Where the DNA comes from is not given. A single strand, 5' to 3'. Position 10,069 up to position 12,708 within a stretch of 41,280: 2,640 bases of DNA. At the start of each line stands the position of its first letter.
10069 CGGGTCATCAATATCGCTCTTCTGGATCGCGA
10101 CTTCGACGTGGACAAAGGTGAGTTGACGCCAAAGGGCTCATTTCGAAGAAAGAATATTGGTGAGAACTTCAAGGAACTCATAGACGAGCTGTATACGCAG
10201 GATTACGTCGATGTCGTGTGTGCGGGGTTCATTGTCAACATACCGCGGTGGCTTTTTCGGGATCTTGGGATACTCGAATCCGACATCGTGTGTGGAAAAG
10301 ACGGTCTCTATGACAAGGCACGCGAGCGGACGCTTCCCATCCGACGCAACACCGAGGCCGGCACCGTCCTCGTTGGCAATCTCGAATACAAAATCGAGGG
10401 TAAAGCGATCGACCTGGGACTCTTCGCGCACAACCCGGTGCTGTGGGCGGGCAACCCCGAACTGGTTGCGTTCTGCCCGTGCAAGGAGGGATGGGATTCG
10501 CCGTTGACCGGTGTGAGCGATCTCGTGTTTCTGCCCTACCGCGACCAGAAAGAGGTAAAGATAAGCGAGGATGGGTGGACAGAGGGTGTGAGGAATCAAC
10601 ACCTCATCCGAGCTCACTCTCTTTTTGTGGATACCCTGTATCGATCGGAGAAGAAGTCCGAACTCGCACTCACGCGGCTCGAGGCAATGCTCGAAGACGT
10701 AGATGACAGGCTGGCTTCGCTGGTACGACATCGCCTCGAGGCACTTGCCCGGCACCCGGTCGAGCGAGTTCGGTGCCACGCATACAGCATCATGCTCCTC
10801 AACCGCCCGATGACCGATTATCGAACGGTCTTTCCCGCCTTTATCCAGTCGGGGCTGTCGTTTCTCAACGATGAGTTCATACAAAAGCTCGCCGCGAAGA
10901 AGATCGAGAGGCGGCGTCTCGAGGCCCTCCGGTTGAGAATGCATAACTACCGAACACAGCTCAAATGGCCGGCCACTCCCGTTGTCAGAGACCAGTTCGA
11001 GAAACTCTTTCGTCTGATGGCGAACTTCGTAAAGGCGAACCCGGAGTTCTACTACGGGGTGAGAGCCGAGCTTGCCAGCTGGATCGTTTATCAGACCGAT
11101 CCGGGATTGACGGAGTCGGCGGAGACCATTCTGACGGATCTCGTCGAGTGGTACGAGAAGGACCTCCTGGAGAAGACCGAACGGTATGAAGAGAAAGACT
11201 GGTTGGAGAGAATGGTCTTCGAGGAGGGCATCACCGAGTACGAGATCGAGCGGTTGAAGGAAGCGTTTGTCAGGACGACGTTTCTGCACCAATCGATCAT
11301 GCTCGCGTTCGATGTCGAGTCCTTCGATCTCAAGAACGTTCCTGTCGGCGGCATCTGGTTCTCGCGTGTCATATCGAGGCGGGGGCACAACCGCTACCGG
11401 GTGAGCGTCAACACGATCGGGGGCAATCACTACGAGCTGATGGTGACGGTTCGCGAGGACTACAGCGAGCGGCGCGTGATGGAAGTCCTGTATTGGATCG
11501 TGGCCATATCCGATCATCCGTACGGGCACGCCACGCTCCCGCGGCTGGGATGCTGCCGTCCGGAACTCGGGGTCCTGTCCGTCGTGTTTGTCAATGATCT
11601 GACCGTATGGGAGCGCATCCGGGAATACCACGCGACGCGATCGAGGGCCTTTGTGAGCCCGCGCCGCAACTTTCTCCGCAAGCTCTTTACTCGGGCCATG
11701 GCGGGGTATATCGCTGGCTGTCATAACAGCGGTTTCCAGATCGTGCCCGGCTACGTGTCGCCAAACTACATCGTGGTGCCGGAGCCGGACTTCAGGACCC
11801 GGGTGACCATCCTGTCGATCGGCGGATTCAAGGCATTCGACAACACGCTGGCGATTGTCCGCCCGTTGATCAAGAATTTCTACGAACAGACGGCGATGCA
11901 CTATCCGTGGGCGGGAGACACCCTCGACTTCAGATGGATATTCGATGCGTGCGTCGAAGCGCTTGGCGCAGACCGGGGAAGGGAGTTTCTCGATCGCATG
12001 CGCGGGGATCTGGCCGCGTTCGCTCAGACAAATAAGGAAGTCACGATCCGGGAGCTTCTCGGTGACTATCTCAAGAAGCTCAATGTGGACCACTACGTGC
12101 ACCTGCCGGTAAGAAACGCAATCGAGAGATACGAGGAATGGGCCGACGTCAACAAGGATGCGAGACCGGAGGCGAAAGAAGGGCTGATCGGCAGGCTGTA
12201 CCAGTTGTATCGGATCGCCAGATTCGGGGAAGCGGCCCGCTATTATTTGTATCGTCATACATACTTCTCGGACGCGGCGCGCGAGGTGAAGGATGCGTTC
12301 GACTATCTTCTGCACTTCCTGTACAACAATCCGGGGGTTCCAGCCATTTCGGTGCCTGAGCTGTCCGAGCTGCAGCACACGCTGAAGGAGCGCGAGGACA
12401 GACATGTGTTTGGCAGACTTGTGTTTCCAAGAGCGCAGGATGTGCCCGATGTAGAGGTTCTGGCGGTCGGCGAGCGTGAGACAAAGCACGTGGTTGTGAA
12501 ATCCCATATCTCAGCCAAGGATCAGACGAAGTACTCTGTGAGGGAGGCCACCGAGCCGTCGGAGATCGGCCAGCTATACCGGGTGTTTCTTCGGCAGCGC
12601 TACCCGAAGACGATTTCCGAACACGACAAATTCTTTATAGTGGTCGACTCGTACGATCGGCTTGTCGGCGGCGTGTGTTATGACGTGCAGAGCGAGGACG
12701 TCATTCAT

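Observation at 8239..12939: Megaprotein joining an AMP-forming acyl-CoA synthetase, about 800 aa of dark sequence and a C-terminal GNAT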

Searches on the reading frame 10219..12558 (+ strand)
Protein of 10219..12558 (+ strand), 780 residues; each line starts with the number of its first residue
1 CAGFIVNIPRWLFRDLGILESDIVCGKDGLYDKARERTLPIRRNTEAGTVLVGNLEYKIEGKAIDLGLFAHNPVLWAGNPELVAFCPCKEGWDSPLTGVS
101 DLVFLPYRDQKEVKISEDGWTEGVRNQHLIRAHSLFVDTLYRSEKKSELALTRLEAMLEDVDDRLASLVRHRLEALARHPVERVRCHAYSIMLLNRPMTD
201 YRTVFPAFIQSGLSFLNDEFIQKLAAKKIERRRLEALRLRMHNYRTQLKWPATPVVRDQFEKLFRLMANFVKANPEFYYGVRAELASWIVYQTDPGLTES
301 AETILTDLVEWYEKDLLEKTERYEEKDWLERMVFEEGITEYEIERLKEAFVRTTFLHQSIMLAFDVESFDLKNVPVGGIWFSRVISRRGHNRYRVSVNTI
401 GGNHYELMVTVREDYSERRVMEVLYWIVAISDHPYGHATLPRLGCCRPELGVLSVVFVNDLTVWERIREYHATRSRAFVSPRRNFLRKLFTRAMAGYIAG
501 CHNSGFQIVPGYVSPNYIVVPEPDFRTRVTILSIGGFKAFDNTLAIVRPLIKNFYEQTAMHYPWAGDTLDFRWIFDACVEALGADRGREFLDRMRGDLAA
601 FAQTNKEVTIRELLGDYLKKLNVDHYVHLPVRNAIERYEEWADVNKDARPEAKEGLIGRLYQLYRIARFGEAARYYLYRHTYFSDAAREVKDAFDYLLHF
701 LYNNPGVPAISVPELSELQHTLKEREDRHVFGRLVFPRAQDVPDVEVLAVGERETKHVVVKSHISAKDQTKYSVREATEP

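Call 8: find_homologous_proteins(query=window:10219-12558:+)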
Query window:10219-12558:+ (780 aa): 71 proteins with E <= 0.001 among 8000 candidates.
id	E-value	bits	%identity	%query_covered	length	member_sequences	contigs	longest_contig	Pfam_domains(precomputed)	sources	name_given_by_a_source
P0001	0.0e+0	1595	88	100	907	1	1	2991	PF13673.14,PF13508.14,PF00583.32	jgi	-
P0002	0.0e+0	1148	65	100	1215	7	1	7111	PF00501.35,PF23562.3,PF00583.32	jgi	-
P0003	0.0e+0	1104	62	100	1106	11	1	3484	PF23562.3,PF00583.32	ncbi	-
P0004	1.3e-279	948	59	89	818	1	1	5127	PF00583.32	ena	-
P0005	5.8e-276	936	61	87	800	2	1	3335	PF00583.32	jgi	-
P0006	3.9e-237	808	66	69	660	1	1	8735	PF00583.32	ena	-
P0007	1.8e-215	736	44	98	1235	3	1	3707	PF00501.35,PF23562.3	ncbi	ncbi:MAG: hypothetical protein EHM18_04940, partial [Acidobacteria bacterium]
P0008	4.3e-210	718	42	100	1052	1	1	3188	PF13508.14,PF23562.3,PF14542.13,PF00583.32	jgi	jgi:GNAT superfamily N-acetyltransferase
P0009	3.5e-208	712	41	99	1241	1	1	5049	PF13673.14,PF13508.14,PF00501.35,PF23562.3,PF00583.32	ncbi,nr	ncbi:MAG: GNAT family N-acetyltransferase, partial [candidate division Zixibacteria bacterium]|nr:GN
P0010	1.5e-201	690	42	100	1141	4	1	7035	PF00501.35,PF23562.3,PF00583.32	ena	-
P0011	9.5e-200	684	43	99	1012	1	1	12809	PF23562.3,PF00583.32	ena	-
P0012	1.3e-197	677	44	99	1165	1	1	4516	PF00501.35,PF23562.3,PF00583.32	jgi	jgi:hypothetical protein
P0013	2.7e-196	672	41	100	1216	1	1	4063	PF00501.35,PF23562.3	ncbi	ncbi:MAG: AMP-binding protein, partial [Candidatus Krumholzibacteriia bacterium]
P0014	9.7e-196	671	43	100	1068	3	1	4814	PF23562.3,PF00583.32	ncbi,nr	ncbi:MAG TPA: GNAT family N-acetyltransferase, partial [Bacteroidetes bacterium]|nr:GNAT family N-ac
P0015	5.9e-195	668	62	63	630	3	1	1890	PF23562.3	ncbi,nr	ncbi:MAG: long-chain fatty acid--CoA ligase, partial [Gammaproteobacteria bacterium]|nr:long-chain f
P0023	4.3e-177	609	41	100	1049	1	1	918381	PF13673.14,PF13508.14,PF23562.3,PF00583.32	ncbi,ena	-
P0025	9.5e-175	601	39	99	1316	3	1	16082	PF00501.35,PF23562.3,PF00583.32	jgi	jgi:long-chain acyl-CoA synthetase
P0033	9.0e-156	538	37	100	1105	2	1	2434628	-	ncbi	-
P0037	2.6e-151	524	37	100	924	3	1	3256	-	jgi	jgi:hypothetical protein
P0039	8.5e-151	522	37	87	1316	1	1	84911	PF00501.35,PF23562.3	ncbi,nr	ncbi:MAG: AMP-binding protein, partial [Bacteroidetes bacterium]|nr:AMP-binding protein [Bacteroidot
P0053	2.1e-125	438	34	100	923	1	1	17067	-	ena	-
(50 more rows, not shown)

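Call 13: search_solved_structures(query=window:10219-12558:+, max_evalue=10)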
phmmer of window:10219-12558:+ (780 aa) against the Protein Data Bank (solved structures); distinct sequences matched with E-value up to 10: 1.
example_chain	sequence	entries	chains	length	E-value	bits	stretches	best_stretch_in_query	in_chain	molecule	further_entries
6gsf_A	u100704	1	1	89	1.5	10.2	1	568-607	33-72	Lipase chaperone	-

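Call 14: search_solved_structures(query=A1, max_evalue=1)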
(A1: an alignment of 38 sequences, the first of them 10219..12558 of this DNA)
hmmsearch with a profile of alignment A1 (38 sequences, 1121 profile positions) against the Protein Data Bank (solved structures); distinct sequences matched with E-value up to 1: 109 (the best 60 are shown).
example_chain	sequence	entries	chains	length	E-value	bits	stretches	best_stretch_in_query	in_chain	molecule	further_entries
4g37_A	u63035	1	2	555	7.9e-12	46.6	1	10-129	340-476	Luciferin 4-monooxygenase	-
6q2m_A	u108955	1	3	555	1.5e-11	45.7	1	10-129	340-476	Luciferin 4-monooxygenase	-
6hps_A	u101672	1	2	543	1.6e-11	45.6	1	9-129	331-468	Luciferin 4-monooxygenase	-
5kyt_A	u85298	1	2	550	1.6e-11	45.6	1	9-129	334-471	Luciferin 4-monooxygenase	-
5kyv_A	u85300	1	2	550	1.6e-11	45.6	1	9-129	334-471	Luciferin 4-monooxygenase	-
1ba3_A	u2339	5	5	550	1.6e-11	45.6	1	9-129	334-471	LUCIFERASE | Luciferin 4-monooxygenase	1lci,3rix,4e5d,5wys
3iep_A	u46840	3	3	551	1.6e-11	45.6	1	9-129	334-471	Luciferin 4-monooxygenase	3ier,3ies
4g36_A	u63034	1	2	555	1.6e-11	45.6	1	10-129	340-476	Luciferin 4-monooxygenase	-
5dv9_A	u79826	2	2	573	1.7e-11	45.5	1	10-129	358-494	Luciferin 4-monooxygenase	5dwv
3a9u_A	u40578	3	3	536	3.3e-11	44.6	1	9-162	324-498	4-coumarate--CoA ligase | 4-coumarate:CoA ligase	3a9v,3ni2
6k4c_A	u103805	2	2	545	3.6e-11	44.5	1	10-127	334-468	Ancestral luciferase AncLamp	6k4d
8ivi_A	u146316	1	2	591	1.6e-10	42.3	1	45-180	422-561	Medium/long-chain-fatty-acid--CoA ligase FadD8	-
4m46_A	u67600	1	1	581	1.7e-10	42.2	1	10-127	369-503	Luciferase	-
2d1q_A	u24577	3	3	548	1.1e-09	39.5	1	10-128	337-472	Luciferin 4-monooxygenase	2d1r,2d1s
2d1t_A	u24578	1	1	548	1.1e-09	39.5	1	10-128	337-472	Luciferin 4-monooxygenase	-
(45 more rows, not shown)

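Call 18: find_encoding_contigs(protein=P0033, flank=8000, max_places=3)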
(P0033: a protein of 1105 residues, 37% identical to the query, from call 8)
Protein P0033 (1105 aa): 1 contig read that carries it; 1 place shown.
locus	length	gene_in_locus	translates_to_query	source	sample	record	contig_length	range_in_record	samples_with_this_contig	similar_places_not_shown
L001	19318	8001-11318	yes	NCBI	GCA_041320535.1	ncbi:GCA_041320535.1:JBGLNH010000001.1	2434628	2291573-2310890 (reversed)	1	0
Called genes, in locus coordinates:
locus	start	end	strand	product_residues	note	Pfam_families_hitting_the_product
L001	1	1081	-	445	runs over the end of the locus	PF07994:NAD_binding_5, PF01658:Inos-1-P_synth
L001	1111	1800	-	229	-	PF01066:CDP-OH_P_transf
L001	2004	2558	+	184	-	PF00483:NTP_transferase (weak), PF12804:NTP_transf_3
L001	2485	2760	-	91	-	PF02678:Pirin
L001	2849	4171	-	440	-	PF00324:AA_permease, PF13520:AA_permease_2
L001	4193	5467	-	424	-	PF00202:Aminotran_3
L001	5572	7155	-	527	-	PF01645:Glu_synthase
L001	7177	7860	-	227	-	PF13510:Fer2_4, PF12838:Fer4_7 (weak)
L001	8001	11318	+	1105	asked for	-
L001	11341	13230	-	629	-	PF01257:2Fe-2S_thioredx, PF01512:Complex1_51K, PF10531:SLBB, PF10589:NADH_4Fe-4S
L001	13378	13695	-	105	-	-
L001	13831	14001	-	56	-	-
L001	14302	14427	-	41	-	-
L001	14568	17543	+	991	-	PF04561:RNA_pol_Rpb2_2, PF04565:RNA_pol_Rpb2_3, PF10385:RNA_pol_Rpb2_45, PF00562:RNA_pol_Rpb2_6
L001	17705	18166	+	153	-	PF22817:ApeP-like (weak), PF07977:FabA, PF22818:ApeI-like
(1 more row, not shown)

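Call 20: search_protein_families(library=pfam, proteins=[P0033, P0037, P0053, P0023, P0025, P0039], max_evalue=0.1)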
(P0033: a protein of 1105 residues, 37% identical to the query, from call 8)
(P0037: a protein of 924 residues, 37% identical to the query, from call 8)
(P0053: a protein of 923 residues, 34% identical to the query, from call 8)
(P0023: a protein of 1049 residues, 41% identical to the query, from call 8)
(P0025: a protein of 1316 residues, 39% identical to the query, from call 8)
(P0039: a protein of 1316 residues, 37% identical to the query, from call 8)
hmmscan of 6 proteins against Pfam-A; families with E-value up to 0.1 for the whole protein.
P0033 (1105 aa): 3 families
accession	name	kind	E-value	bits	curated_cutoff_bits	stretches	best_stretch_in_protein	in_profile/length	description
PF00583.31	Acetyltransf_1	-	0.00015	22.5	20.7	1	1010-1079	28-98/116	Acetyltransferase (GNAT) family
PF23562.2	AMP-binding_C_3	-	0.0018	19.1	20.8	1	139-202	59-122/124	AMP-binding enzyme C-terminal domain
PF13508.13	Acetyltransf_7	-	0.011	16.5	27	1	1014-1093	2-83/84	Acetyltransferase (GNAT) domain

P0037 (924 aa): 2 families
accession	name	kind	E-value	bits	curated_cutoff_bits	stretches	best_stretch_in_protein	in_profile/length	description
PF00583.31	Acetyltransf_1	-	0.00033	21.3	20.7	1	823-877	31-86/116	Acetyltransferase (GNAT) family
PF13508.13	Acetyltransf_7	-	0.022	15.6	27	1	828-883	5-61/84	Acetyltransferase (GNAT) domain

P0053 (923 aa): 2 families
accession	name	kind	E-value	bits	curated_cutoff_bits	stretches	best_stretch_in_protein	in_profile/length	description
PF00583.31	Acetyltransf_1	-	0.005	17.5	20.7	1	814-857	30-74/116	Acetyltransferase (GNAT) family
PF11838.14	ERAP1_C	-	0.026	14.4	38.2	1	251-325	83-156/318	ERAP1-like C-terminal domain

P0023 (1049 aa): 6 families
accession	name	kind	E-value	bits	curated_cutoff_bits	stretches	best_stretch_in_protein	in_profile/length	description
PF23562.2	AMP-binding_C_3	-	8.1e-11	42.8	20.8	1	33-151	6-121/124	AMP-binding enzyme C-terminal domain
PF13508.13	Acetyltransf_7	-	2.3e-07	31.5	27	1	955-1033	3-83/84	Acetyltransferase (GNAT) domain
PF00583.31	Acetyltransf_1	-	1.7e-06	28.8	20.7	1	952-1032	29-116/116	Acetyltransferase (GNAT) family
PF13673.13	Acetyltransf_10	-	4.2e-06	27.2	23.6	1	947-1034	22-109/128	Acetyltransferase (GNAT) domain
PF14542.12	Acetyltransf_CG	-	0.0023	18.5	30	1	957-1030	2-74/80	GCN5-related N-acetyl-transferase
PF07063.19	HGLS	-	0.085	12.6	25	0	491-520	233-262/386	2-oxoadipate dioxygenase/decarboxylase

P0025 (1316 aa): 5 families
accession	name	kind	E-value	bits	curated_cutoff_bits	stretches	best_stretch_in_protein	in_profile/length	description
PF00501.34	AMP-binding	-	4.2e-27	95.4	29.9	1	36-238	159-358/384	AMP-binding enzyme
PF23562.2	AMP-binding_C_3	-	1.1e-11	45.6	20.8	1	301-418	8-122/124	AMP-binding enzyme C-terminal domain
PF00583.31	Acetyltransf_1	-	7.2e-07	29.9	20.7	1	1220-1293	27-101/116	Acetyltransferase (GNAT) family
PF14542.12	Acetyltransf_CG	-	4.3e-05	24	30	1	1229-1288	2-61/80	GCN5-related N-acetyl-transferase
PF13508.13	Acetyltransf_7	-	0.00013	22.7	27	1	1227-1304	3-83/84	Acetyltransferase (GNAT) domain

P0039 (1316 aa): 2 families
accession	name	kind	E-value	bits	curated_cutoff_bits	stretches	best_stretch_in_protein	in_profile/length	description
PF00501.34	AMP-binding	-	5.6e-44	150.9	29.9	1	94-457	2-362/384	AMP-binding enzyme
PF23562.2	AMP-binding_C_3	-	7.2e-12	46.2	20.8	1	516-632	8-122/124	AMP-binding enzyme C-terminal domain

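Call 21: predict_structure(alignment_id=A1)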
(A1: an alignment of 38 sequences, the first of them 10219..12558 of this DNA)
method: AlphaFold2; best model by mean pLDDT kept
length: 780 residues; sequences in the alignment: 38
mean_pLDDT: 88.0   pTM: 0.83
mean pLDDT of the five models: 88.0, 87.8, 86.3, 85.1, 84.9
residues with pLDDT >= 90: 435; 70-90: 296; 50-70: 48; < 50: 1
segments of 3 or more residues with pLDDT < 50: none
pLDDT, mean of each block of 10 residues (from residue 1): 88 88 90 91 84 92 91 92 88 81 89 76 82 95 95 92 87 93 94 70 72 89 80 83 85 90 93 90 94 90 96 92 91 93 93 92 91 95 78 94 94 86 91 83 91 91 92 72 86 95 91 92 87 83 94 95 91 96 92 96 91 95 88 94 92 94 91 94 93 93 82 85 87 78 64 63 79 68
secondary structure, 60 per line:
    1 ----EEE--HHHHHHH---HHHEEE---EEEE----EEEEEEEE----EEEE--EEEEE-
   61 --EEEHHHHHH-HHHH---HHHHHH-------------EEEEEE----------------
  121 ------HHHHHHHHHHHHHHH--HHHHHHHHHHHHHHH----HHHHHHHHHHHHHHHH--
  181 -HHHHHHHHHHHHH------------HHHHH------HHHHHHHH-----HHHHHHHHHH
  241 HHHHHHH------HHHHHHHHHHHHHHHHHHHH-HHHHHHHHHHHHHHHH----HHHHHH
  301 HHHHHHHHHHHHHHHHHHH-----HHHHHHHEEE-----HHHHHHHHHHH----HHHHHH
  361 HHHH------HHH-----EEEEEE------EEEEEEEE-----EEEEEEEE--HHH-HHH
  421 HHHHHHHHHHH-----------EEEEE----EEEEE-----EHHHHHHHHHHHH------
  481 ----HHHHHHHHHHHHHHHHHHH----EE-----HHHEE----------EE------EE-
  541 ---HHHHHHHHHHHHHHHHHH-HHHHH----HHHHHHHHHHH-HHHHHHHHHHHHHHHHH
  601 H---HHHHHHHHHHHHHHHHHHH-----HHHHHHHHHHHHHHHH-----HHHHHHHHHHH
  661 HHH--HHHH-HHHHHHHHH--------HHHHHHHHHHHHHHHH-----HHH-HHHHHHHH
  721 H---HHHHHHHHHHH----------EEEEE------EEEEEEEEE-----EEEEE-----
elements in order (helices of 4 or more, strands of 3 or more residues): E5-7 H10-16 E23-25 E29-32 E37-44 E49-52 E55-59 E63-65 H66-71 H73-76 H80-85 E99-104 H127-141 H144-158 H163-178 H182-194 H207-211 H218-225 H231-247 H254-273 H275-290 H295-319 H325-331 E332-334 H340-350 H355-364 E379-384 E391-398 E404-411 H418-431 E443-447 E452-456 H463-474 H485-503 H544-561 H563-567 H572-582 H584-601 H605-623 H629-644 H650-663 H666-669 H671-679 H688-703 H713-721 H725-735 E746-750 E757-765 E771-775
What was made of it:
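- On Protein-kinase-like superfamily (active kinases of the Bud32/Rio/APH type): The model has pLDDT 88 (call 21).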

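Call 23: find_encoding_contigs(protein=P0023, flank=8000, max_places=3)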
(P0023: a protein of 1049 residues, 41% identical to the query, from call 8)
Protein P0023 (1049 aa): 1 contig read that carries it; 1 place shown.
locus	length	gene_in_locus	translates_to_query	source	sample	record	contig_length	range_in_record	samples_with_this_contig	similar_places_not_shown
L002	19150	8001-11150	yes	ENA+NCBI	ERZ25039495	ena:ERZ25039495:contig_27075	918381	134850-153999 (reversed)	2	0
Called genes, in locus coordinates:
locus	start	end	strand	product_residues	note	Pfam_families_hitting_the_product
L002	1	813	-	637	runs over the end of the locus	PF00890:FAD_binding_2, PF01266:DAO, PF07992:Pyr_redox_2 (faint), PF02910:Succ_DH_flav_C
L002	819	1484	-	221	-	-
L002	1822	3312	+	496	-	PF00037:Fer4 (faint), PF14697:Fer4_21 (faint), PF12838:Fer4_7, PF01855:POR_N, PF17147:PFOR_II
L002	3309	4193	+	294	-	PF02775:TPP_enzyme_C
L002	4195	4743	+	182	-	PF01558:POR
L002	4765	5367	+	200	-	PF13302:Acetyltransf_3 (weak), PF13420:Acetyltransf_4, PF00583:Acetyltransf_1, PF13673:Acetyltransf_10 (weak), PF08445:FR47 (weak), PF13508:Acetyltransf_7 (weak)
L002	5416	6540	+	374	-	PF00682:HMGL-like, PF22617:HCS_D2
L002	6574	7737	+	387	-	PF00501:AMP-binding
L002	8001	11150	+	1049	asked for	PF23562:AMP-binding_C_3, PF00583:Acetyltransf_1 (weak), PF13673:Acetyltransf_10 (weak), PF13508:Acetyltransf_7 (weak)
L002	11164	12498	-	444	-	PF00285:Citrate_synt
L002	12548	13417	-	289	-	PF02629:CoA_binding, PF13607:Succ_CoA_lig, PF00549:Ligase_CoA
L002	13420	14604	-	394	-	PF08442:ATP-grasp_2, PF13549:ATP-grasp_5 (weak), PF24948:Citrate_synth_N, PF00549:Ligase_CoA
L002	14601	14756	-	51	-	-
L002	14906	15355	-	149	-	PF02082:Rrf2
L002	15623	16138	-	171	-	PF02915:Rubrerythrin (faint)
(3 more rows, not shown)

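Call 33: find_related_loci(query=A2, collection=genome_contigs, flank=8000)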
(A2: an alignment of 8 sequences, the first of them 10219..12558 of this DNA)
Query A2 (780 aa) in genome_contigs; peptide patterns used: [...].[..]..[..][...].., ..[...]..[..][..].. (x = any residue, [..] = any of these).
170 stretches matched a pattern; 142 encode a relative of the query (tblastn E <= 1e-3); the best 80 are kept; 80 distinct loci.
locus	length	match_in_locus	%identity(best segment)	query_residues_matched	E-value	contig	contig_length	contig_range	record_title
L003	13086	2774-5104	60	1-780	0e+0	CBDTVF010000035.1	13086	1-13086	MAG TPA_asm: uncultured Gammaproteobacteria bacterium isolate SRR7614714_binner23_Refined_33 genome assembly, contig: ER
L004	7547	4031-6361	60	1-780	0e+0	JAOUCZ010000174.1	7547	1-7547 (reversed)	MAG: Lysobacterales bacterium isolate 24_Oct_SF_Bin7 24_Oct_SF_Bin7_scaffold_2685_c1, whole genome shotgun sequence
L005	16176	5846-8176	63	1-780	0e+0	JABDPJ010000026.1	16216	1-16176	MAG: Lysobacterales bacterium isolate Site_B11 k127_930415, whole genome shotgun sequence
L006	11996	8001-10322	57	4-780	0e+0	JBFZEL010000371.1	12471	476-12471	MAG: Lysobacterales bacterium isolate PPR_0586 k121_2790626, whole genome shotgun sequence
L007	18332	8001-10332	59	1-780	0e+0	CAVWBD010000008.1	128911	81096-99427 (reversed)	MAG: uncultured Gammaproteobacteria bacterium isolate MFD03804.bin.1.235 genome assembly, contig: contig_26848, whole ge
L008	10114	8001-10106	58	1-705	0e+0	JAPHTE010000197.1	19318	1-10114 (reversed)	MAG: Lysobacterales bacterium isolate N1M-Bin_12 c_000000010667, whole genome shotgun sequence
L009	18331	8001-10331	59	1-780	0e+0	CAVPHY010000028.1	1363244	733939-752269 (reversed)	MAG: uncultured Gammaproteobacteria bacterium isolate MFD09964.bin.1.39 genome assembly, contig: contig_8948, whole geno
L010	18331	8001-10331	59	1-780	0e+0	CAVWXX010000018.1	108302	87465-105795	MAG: uncultured Gammaproteobacteria bacterium isolate MFD03804.bin.1.241 genome assembly, contig: contig_45361, whole ge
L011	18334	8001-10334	45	3-780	0e+0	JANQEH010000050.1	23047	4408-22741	MAG: bacterium isolate PL23a_bin.125 k99_6635875, whole genome shotgun sequence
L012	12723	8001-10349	45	2-780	0e+0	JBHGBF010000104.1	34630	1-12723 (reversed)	MAG: Acidobacteriota bacterium isolate SBS.BIN.3 SBSBIN3_contig_104, whole genome shotgun sequence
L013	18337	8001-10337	44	4-780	0e+0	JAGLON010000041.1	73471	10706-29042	MAG: Candidatus Zixiibacteriota bacterium isolate RS_7_36 ROV157_7.bin.36.fa_41, whole genome shotgun sequence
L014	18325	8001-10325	43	3-780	0e+0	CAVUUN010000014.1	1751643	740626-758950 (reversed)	MAG: uncultured Acidobacteriota bacterium isolate MFD03899.bin.1.231 genome assembly, contig: contig_563, whole genome s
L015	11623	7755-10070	43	6-780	0e+0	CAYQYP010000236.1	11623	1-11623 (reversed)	MAG TPA_asm: uncultured Acidobacteriota bacterium isolate binchicken_co216_114 genome assembly, contig: k141_3858612, wh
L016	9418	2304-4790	42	2-780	0e+0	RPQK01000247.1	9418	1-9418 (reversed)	MAG: Acidobacteria bacterium isolate metabat2.299 metabat2.299_Contig_422982, whole genome shotgun sequence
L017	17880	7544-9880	44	1-780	0e+0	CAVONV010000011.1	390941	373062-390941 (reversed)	MAG: uncultured Acidobacteriota bacterium isolate MFD09964.bin.1.111 genome assembly, contig: contig_3524, whole genome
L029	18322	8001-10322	42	6-780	0e+0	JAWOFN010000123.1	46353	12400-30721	MAG: bacterium isolate BLK6-1.bin.45 k191_1112833, whole genome shotgun sequence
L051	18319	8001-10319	40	4-780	0e+0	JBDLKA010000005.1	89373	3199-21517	MAG: Candidatus Krumholzibacteriota bacterium isolate MAG120 MAG120_5, whole genome shotgun sequence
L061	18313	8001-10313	40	6-780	0e+0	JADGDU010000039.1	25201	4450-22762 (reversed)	MAG: Candidatus Krumholzibacteriia bacterium isolate BB18 NODE_39_length_25201_cov_5.567426, whole genome shotgun sequen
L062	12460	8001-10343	42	1-780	0e+0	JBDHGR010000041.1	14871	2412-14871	MAG: Gemmatimonadota bacterium isolate M8-58_Bin_476 M8-58_Bin_476_scaffold_18361, whole genome shotgun sequence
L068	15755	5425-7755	39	1-780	0e+0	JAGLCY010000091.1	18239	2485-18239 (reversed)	MAG: Candidatus Krumholzibacteriia bacterium isolate SW_4_19 ROV167.bin.19.fa_91, whole genome shotgun sequence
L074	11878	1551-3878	39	1-780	0e+0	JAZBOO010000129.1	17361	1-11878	MAG: Candidatus Krumholzibacteriia bacterium isolate bin.63 k117_3392808, whole genome shotgun sequence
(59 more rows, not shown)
